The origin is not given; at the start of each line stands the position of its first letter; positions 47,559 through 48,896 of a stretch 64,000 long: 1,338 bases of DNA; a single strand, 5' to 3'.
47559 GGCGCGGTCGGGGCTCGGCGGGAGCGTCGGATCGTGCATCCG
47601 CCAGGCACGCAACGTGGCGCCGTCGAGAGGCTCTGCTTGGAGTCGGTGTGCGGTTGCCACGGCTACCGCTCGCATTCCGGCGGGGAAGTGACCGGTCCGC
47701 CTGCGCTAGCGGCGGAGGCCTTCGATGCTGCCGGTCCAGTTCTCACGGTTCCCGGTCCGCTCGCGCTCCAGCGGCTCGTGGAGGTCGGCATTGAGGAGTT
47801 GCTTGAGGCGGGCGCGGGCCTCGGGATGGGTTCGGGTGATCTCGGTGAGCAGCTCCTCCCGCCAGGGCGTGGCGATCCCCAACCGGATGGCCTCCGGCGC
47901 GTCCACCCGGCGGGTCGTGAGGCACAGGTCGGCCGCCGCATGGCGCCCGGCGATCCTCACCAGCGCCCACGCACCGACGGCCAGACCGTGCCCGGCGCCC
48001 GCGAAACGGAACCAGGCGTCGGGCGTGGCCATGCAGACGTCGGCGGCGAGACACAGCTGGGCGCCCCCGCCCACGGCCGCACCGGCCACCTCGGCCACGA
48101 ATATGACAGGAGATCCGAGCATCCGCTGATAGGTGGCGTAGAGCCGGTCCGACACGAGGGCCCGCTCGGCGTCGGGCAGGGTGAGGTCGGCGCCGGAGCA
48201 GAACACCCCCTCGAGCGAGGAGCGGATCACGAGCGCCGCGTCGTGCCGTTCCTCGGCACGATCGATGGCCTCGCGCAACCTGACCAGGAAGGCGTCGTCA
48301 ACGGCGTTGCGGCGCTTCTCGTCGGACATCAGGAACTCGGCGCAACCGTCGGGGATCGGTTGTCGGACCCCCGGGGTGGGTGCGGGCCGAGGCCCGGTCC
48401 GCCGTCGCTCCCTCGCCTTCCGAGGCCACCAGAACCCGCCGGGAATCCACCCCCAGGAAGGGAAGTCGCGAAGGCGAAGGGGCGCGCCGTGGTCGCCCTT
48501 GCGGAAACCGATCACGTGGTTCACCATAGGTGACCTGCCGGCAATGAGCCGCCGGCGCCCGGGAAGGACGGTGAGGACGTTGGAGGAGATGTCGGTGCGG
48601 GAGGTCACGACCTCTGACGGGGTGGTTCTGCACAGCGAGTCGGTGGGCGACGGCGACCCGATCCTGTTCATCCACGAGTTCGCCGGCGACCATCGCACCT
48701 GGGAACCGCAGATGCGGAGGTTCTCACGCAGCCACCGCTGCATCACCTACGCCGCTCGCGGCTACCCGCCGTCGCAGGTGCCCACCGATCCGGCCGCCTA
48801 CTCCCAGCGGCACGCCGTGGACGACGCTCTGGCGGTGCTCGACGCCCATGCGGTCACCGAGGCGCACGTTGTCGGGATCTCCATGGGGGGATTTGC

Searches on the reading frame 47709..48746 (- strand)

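Call 31: search_protein_families(library=pfam, proteins=[window:47709-48746:-], max_evalue=0.001)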
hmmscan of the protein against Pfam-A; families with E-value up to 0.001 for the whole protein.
window:47709-48746:- (346 aa): 2 families
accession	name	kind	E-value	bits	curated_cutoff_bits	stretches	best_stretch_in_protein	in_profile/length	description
PF00378.25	ECH_1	-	8e-25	88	27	1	134-336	5-223/251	Enoyl-CoA hydratase/isomerase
PF16113.10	ECH_2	-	2.5e-11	44.1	27.2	1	140-319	6-200/335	Enoyl-CoA hydratase/isomerase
